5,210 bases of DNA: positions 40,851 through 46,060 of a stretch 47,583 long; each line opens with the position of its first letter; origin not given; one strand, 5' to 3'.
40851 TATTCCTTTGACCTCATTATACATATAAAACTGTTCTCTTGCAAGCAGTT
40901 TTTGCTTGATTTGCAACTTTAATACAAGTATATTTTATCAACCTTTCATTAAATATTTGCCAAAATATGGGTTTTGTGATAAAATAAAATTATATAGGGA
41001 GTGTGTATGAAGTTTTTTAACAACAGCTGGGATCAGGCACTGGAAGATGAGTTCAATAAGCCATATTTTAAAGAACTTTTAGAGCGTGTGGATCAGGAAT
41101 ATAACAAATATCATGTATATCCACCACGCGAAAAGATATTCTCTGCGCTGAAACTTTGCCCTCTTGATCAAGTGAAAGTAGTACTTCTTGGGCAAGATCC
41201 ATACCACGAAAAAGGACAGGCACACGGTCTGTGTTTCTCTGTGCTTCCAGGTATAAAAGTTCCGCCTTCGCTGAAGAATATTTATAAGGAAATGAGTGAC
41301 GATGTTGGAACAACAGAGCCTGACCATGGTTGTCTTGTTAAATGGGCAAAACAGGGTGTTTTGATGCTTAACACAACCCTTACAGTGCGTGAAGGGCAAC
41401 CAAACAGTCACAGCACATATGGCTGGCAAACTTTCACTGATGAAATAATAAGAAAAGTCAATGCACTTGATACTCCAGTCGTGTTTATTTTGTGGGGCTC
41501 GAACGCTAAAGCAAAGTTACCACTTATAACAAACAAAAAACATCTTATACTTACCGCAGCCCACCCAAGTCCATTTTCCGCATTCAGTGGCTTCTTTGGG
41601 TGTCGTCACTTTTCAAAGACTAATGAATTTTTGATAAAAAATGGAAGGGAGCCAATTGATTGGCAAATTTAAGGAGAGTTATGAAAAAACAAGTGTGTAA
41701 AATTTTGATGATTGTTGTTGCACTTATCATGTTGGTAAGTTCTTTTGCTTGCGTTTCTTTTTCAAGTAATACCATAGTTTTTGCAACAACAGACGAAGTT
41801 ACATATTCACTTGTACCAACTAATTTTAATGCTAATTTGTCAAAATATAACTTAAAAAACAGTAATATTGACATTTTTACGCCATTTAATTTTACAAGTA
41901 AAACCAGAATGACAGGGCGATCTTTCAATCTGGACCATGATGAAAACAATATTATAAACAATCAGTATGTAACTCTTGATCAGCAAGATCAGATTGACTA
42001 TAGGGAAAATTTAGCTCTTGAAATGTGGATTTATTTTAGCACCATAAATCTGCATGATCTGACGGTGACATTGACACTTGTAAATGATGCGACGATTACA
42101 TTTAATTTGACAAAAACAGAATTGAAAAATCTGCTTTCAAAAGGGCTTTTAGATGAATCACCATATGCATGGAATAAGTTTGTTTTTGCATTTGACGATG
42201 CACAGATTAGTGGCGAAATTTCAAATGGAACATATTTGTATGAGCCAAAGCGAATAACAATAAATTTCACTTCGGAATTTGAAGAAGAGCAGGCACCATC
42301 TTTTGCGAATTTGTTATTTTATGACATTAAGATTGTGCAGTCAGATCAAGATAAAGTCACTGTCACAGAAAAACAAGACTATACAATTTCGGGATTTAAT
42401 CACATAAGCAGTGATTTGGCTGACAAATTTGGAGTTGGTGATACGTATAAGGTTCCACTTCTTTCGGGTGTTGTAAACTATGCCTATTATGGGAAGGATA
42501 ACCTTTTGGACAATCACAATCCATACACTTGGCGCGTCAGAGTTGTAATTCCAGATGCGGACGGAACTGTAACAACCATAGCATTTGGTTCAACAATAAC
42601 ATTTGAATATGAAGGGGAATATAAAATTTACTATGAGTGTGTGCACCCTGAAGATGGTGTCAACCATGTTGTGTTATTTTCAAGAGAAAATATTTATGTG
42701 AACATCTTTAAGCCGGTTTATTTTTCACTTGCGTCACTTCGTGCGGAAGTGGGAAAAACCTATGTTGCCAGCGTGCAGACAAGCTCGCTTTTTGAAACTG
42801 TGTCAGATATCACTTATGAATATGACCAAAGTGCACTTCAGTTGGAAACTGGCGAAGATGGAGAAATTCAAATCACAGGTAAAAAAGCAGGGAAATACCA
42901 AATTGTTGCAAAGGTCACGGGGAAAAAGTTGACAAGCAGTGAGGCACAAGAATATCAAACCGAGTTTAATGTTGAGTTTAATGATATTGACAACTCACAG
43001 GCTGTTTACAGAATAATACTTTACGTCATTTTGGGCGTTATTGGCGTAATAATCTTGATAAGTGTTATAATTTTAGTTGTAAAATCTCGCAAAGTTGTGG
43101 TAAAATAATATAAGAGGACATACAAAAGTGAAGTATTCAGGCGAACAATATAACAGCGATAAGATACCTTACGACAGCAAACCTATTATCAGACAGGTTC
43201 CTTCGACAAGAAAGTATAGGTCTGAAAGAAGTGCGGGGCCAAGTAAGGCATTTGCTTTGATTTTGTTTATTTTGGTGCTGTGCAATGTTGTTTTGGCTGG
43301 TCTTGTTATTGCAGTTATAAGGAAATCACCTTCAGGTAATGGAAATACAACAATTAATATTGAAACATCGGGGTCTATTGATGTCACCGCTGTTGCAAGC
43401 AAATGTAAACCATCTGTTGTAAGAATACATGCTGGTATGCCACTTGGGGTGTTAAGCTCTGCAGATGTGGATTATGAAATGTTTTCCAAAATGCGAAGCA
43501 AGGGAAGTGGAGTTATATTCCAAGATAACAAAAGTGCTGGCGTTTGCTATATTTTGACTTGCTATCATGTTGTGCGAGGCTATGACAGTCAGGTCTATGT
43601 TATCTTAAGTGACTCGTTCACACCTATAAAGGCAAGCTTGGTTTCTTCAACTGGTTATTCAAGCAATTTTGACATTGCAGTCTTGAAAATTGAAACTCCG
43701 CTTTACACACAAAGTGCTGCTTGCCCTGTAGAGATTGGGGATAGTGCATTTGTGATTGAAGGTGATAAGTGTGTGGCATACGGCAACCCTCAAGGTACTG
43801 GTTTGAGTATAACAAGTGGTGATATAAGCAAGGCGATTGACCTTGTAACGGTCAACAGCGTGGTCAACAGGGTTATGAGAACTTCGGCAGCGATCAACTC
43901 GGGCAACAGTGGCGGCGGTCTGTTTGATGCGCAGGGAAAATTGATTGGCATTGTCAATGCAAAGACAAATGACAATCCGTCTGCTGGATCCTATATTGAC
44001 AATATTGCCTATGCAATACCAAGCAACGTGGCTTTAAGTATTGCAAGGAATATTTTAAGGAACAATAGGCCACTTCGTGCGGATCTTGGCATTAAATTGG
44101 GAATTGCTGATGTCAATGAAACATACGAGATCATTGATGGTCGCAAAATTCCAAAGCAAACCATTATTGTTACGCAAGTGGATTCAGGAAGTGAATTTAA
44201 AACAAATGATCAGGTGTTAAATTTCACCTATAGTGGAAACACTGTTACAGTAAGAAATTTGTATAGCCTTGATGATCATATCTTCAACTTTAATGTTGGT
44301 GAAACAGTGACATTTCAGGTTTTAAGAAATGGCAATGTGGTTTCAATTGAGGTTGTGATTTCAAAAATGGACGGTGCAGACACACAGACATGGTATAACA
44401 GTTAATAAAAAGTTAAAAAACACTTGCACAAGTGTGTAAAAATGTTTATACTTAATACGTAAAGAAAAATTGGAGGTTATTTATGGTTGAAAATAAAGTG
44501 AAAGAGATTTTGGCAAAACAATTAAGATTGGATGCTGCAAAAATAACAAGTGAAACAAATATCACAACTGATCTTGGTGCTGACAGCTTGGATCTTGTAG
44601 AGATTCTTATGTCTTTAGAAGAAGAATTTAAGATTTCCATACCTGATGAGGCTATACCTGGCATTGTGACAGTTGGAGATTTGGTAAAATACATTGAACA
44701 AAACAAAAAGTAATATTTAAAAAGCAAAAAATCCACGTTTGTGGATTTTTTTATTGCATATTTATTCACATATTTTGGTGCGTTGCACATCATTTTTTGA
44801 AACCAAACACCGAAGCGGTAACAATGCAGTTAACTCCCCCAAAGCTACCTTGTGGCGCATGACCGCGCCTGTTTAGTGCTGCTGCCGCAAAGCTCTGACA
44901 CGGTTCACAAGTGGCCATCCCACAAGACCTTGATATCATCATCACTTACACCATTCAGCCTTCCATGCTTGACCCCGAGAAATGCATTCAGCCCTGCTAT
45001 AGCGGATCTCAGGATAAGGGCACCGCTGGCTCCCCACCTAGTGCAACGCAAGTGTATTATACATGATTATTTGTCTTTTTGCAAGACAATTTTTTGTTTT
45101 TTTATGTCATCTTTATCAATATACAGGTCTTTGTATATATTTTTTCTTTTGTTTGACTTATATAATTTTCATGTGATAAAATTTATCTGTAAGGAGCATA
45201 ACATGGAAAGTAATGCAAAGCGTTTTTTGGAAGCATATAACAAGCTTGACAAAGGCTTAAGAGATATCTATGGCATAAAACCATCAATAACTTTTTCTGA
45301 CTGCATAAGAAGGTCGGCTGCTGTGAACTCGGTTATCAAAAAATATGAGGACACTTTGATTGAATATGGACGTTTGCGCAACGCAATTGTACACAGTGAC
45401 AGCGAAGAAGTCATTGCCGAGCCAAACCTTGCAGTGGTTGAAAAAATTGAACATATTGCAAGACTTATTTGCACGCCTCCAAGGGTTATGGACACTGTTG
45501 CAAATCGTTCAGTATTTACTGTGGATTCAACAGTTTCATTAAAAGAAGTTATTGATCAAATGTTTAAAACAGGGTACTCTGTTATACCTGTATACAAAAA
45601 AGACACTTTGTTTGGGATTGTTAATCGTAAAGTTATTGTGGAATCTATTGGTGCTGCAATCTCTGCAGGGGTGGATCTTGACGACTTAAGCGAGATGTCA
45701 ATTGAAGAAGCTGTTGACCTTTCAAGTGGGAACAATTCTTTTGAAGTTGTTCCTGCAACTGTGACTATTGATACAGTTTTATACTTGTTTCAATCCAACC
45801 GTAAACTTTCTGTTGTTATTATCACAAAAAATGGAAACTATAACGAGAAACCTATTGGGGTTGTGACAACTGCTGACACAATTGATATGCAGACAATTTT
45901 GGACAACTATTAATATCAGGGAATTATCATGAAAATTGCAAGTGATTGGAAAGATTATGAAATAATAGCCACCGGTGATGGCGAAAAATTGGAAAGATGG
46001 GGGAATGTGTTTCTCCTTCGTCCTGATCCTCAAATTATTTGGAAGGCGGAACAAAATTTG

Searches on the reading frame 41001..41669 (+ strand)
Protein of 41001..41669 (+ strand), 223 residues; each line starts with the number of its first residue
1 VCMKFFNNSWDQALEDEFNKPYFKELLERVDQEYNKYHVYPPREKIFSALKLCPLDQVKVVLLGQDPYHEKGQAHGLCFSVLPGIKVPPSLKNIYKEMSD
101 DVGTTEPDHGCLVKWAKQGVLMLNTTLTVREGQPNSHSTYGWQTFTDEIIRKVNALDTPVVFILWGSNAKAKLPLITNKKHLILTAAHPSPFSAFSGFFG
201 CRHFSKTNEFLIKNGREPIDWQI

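Call 37: search_protein_families(library=pfam, proteins=[window:41001-41669:+], max_evalue=0.001)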
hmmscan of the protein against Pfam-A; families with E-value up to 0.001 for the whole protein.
window:41001-41669:+ (223 aa): 1 family
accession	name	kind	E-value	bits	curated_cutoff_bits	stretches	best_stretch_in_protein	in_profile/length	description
PF03167.25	UDG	-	6.8e-17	62.3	24.3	1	52-211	3-140/141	Uracil DNA glycosylase superfamily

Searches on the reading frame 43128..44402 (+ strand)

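Call 37: search_protein_families(library=pfam, proteins=[window:43128-44402:+], max_evalue=0.001)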
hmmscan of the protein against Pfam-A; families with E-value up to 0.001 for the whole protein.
window:43128-44402:+ (425 aa): 3 families
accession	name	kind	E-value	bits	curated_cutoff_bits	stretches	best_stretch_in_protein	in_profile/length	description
PF13365.12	Trypsin_2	-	3.2e-22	80.3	27.6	1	126-275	1-144/144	Trypsin-like peptidase domain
PF00089.32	Trypsin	-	8.5e-13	49.1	20.6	1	140-287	35-204/220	Trypsin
PF13180.12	PDZ_2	-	7.9e-06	26.5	27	1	333-409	12-78/80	PDZ domain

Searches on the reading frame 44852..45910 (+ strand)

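Call 37: search_protein_families(library=pfam, proteins=[window:44852-45910:+], max_evalue=0.001)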
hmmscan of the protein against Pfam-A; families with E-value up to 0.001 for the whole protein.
window:44852-45910:+ (353 aa): 1 family
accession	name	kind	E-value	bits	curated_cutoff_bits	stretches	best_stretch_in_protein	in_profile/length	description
PF00571.33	CBS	-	8.5e-10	39.3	24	1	216-265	4-54/57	CBS domain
